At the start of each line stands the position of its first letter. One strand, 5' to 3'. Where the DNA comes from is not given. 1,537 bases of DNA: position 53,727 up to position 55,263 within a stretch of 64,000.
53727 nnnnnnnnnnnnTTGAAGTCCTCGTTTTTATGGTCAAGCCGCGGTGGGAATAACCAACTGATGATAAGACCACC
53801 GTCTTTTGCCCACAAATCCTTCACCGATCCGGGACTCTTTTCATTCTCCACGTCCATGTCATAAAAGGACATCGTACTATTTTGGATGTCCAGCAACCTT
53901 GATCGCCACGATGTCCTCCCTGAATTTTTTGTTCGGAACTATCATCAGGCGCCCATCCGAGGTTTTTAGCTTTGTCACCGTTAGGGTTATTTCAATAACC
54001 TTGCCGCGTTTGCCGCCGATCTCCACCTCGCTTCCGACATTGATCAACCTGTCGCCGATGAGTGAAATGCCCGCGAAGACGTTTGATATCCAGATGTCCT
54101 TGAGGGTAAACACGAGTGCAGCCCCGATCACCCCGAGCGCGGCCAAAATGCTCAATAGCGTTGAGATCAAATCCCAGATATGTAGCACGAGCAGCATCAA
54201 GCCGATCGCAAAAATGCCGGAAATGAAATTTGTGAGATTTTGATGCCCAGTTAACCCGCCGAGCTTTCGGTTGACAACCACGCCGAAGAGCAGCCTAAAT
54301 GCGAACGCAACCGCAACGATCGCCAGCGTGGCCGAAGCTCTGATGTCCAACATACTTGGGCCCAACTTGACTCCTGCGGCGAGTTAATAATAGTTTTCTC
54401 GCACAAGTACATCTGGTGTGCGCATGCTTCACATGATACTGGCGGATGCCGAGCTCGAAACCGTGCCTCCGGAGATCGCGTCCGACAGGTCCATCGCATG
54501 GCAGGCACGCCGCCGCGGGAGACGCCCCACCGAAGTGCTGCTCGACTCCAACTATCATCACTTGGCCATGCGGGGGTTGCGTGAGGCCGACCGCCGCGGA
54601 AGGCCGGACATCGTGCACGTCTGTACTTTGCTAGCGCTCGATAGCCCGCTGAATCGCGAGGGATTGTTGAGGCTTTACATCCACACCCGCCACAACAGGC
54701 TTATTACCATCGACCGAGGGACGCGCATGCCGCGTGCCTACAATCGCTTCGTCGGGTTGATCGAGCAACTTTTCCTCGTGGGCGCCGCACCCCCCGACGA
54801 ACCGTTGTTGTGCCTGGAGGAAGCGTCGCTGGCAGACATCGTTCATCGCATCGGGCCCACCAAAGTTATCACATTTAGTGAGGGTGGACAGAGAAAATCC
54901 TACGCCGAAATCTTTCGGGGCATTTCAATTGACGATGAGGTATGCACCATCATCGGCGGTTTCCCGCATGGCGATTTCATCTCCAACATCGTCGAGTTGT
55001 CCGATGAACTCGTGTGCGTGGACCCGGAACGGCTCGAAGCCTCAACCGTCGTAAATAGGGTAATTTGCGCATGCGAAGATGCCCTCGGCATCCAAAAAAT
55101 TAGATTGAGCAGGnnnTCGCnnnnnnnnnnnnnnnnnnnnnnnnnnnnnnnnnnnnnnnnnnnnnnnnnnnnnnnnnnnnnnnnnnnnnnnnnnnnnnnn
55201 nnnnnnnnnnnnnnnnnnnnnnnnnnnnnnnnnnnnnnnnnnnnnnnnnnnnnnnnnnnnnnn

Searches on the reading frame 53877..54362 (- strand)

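Call 65: search_protein_families(library=pfam, proteins=[window:53877-54362:-], max_evalue=0.001)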
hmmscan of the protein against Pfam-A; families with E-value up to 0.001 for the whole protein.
window:53877-54362:- (161 aa): 1 family
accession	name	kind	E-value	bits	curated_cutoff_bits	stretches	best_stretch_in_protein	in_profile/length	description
PF00924.24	MS_channel_2nd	-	7.5e-14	52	20.2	1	92-148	3-59/68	Mechanosensitive ion channel, beta-domain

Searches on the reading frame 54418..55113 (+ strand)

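Call 65: search_protein_families(library=pfam, proteins=[window:54418-55113:+], max_evalue=0.001)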
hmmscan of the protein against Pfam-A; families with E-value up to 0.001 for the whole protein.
window:54418-55113:+ (232 aa): 1 family
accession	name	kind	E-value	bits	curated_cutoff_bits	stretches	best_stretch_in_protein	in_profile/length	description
PF03587.19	EMG1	-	4.2e-55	186.7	28.2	1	6-220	1-197/197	EMG1/NEP1 methyltransferase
